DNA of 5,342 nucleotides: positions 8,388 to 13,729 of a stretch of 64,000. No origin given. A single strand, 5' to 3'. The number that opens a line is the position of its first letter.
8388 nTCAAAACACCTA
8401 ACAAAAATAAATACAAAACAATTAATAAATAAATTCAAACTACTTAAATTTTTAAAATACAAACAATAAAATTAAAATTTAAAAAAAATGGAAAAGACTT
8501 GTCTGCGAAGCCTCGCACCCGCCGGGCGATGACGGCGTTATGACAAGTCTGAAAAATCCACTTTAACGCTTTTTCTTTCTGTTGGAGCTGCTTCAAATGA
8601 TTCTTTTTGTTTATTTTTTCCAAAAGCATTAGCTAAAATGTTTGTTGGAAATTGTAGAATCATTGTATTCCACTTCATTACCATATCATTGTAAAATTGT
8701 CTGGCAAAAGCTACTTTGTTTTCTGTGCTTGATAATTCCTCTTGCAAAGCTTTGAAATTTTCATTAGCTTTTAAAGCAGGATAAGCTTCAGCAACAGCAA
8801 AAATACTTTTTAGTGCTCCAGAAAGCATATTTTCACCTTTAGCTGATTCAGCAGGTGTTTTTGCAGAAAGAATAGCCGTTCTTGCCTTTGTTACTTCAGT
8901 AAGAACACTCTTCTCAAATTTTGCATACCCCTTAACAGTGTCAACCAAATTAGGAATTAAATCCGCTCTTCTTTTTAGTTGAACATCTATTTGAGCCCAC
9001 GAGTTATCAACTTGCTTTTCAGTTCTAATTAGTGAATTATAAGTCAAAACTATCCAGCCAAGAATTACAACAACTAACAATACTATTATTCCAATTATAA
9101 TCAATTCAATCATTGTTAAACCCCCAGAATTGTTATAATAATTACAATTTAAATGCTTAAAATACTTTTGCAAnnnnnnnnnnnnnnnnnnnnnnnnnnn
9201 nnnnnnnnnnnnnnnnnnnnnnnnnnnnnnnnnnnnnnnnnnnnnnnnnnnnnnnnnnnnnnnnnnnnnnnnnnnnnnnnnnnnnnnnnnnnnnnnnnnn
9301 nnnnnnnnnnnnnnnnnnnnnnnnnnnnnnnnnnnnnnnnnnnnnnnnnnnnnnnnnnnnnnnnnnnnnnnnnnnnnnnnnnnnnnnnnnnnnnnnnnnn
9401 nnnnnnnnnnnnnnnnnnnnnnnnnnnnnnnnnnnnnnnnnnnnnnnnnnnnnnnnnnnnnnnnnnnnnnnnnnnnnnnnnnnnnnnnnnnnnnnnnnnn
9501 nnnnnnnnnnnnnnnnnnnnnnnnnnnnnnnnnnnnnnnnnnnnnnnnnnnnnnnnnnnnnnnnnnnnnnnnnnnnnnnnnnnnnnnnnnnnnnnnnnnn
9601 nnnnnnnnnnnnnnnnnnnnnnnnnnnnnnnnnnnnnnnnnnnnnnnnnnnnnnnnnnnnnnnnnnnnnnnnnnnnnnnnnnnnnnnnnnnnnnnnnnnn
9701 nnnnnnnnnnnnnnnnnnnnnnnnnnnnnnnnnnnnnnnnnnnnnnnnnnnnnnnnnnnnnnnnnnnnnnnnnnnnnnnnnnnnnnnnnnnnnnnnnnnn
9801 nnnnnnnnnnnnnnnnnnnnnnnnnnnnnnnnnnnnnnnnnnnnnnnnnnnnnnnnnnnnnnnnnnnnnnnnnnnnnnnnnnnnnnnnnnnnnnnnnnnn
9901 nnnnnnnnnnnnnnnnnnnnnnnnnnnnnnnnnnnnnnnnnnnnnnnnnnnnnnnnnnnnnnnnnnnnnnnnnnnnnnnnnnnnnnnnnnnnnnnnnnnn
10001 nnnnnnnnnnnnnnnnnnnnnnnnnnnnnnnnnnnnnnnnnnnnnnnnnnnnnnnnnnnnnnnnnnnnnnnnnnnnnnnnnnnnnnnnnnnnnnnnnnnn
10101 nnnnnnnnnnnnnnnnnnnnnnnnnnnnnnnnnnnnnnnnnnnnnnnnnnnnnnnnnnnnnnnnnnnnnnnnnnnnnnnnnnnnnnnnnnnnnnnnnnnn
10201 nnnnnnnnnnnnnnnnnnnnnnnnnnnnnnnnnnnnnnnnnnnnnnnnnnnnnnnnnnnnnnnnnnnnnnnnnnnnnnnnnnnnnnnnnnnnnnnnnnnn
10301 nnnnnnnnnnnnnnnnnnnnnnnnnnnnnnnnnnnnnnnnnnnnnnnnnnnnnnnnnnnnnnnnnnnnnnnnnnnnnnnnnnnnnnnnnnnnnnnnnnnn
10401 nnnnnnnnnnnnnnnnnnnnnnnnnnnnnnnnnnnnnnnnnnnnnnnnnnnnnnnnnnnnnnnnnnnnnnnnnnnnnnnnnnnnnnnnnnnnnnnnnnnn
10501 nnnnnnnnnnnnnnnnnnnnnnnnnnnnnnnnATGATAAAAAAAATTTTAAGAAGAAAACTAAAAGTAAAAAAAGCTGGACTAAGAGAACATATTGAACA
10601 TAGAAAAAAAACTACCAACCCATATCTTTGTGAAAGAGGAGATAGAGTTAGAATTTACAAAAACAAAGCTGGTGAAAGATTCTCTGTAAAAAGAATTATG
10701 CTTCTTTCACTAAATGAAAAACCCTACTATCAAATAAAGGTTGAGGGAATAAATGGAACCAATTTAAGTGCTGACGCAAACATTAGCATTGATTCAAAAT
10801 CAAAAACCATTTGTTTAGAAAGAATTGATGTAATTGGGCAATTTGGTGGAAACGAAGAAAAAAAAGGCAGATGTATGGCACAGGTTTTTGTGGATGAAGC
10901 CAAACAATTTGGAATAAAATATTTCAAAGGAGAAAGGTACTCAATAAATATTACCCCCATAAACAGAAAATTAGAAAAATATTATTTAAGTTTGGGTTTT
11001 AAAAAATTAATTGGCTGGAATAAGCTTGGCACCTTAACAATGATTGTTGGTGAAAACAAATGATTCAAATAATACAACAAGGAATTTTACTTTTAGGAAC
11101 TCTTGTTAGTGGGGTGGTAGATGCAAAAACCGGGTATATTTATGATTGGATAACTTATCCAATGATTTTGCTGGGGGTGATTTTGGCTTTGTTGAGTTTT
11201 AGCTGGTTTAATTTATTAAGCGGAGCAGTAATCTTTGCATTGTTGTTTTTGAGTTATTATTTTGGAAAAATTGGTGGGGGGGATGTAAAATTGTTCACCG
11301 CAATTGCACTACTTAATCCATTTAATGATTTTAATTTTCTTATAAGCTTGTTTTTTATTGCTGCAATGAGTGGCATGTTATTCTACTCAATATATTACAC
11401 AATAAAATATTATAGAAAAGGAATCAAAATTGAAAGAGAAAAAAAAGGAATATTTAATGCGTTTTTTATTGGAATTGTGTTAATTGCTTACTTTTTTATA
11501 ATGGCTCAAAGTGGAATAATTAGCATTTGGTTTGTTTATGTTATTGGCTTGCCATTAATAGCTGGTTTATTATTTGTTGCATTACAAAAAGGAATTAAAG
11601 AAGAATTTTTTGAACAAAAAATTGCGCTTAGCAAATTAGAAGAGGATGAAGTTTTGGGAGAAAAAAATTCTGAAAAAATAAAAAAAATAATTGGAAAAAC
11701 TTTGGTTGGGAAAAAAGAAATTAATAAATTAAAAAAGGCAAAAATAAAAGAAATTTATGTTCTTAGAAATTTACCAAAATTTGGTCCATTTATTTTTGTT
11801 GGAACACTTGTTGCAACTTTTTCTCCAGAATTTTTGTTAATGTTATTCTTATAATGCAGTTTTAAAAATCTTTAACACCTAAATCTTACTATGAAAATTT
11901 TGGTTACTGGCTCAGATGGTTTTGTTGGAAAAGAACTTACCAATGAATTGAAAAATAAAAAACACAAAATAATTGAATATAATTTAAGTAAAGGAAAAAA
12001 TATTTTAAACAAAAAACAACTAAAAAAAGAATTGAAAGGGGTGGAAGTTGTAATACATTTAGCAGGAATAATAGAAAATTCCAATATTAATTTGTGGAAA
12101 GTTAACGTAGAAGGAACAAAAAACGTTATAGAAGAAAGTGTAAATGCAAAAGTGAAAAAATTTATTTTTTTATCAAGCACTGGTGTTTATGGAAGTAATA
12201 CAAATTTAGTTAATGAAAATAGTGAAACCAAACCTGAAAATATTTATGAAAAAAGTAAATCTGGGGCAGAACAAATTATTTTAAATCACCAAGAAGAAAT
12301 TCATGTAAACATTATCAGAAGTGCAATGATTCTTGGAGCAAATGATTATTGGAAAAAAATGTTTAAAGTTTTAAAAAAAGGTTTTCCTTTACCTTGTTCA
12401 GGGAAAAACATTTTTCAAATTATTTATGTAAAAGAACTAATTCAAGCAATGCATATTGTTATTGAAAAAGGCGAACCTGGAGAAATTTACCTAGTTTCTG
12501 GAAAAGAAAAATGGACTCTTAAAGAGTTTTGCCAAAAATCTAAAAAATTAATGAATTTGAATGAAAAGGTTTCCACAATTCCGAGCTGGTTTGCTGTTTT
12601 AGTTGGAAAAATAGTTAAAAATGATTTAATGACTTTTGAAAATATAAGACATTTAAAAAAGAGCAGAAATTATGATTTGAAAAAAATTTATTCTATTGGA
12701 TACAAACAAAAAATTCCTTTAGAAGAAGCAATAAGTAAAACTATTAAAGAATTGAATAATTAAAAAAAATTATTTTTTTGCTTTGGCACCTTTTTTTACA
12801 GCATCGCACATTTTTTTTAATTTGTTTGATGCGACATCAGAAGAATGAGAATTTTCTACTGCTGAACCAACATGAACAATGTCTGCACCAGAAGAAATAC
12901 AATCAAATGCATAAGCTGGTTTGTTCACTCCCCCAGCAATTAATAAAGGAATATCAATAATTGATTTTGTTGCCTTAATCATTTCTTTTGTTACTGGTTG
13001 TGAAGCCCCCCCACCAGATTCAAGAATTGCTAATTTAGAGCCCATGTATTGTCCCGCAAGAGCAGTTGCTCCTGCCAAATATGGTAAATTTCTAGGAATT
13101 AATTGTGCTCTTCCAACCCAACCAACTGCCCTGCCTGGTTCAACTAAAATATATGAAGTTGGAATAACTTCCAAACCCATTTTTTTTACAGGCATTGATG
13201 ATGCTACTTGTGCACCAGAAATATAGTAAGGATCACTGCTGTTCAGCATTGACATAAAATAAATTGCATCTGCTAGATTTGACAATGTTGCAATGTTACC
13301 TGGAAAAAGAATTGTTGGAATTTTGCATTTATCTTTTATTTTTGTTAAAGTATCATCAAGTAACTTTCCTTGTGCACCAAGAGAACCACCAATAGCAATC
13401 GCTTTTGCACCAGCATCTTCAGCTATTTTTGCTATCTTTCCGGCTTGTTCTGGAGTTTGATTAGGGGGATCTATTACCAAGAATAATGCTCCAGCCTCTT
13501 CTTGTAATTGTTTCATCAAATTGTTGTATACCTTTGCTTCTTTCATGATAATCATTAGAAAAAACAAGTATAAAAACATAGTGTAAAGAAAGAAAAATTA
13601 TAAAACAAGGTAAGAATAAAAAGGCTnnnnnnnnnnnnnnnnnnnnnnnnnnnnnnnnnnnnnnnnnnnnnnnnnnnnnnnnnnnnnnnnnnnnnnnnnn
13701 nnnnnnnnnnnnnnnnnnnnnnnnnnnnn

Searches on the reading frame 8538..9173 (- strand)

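Call 12: search_protein_families(library=pfam, proteins=[window:8538-9173:-], max_evalue=0.0001)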
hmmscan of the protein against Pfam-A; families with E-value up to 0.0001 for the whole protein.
window:8538-9173:- (211 aa): 1 family
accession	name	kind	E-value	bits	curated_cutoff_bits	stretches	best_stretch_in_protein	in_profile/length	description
PF04011.17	LemA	-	6.4e-58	195.2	26.2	1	58-207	1-149/149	LemA family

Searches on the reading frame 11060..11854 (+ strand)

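Call 12: search_protein_families(library=pfam, proteins=[window:11060-11854:+], max_evalue=0.0001)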
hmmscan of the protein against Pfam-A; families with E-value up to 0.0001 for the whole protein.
window:11060-11854:+ (264 aa): 1 family
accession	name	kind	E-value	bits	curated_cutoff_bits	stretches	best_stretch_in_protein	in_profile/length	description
PF01478.23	Peptidase_A24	-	1.4e-12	48.4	26.5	1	10-108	3-102/104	Type IV leader peptidase family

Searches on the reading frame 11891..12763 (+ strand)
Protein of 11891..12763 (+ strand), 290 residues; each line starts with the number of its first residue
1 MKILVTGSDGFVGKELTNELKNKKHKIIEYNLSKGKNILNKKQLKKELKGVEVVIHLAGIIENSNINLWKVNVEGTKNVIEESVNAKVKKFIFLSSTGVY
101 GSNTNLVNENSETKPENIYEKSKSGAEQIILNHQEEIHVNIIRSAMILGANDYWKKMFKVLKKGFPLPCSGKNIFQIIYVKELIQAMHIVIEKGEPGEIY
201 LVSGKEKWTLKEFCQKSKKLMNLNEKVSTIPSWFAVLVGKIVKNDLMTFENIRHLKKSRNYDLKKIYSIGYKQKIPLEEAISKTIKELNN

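Call 12: search_protein_families(library=pfam, proteins=[window:11891-12763:+], max_evalue=0.0001)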
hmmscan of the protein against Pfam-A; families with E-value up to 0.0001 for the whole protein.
window:11891-12763:+ (290 aa): 7 families
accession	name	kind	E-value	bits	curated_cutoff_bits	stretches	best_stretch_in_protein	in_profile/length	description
PF01370.27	Epimerase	-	2.1e-26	93.3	20.9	1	3-202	1-239/240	NAD dependent epimerase/dehydratase family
PF01073.25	3Beta_HSD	-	1.4e-20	73.9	22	1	37-190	53-227/280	3-beta hydroxysteroid dehydrogenase/isomerase family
PF04321.23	RmlD_sub_bind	-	1.3e-18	67.5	27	1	1-229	1-240/287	RmlD substrate binding domain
PF16363.11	GDP_Man_Dehyd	-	1.4e-15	58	27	1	38-283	61-331/332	GDP-mannose 4,6 dehydratase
PF07993.18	NAD_binding_4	-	3.5e-14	53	20.1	1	14-150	49-210/258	Male sterility protein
PF02719.21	Polysacc_synt_2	-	4e-10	39.8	20.2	1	14-230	37-256/293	Polysaccharide biosynthesis protein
PF13460.12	NAD_binding_10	-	4.7e-09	36.8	27.2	1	37-146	47-145/184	NAD(P)H-binding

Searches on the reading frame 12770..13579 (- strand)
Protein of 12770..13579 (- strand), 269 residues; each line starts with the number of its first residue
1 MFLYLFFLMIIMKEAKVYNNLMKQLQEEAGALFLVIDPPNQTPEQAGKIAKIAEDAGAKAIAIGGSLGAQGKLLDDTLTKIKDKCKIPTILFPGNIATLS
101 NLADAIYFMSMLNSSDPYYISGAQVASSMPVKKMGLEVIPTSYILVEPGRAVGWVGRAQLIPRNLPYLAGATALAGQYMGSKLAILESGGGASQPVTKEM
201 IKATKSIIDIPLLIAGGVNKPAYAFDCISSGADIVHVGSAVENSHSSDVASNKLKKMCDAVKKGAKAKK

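Call 12: search_protein_families(library=pfam, proteins=[window:12770-13579:-], max_evalue=0.0001)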
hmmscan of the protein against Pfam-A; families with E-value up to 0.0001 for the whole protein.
window:12770-13579:- (269 aa): 2 families
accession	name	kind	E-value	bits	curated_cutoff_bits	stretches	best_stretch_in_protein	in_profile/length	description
PF01884.23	PcrB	-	2.4e-43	148.7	23.9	1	34-248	10-216/226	PcrB family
PF04131.20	NanE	-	1.9e-05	24.3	27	0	209-242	144-177/192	Putative N-acetylmannosamine-6-phosphate epimerase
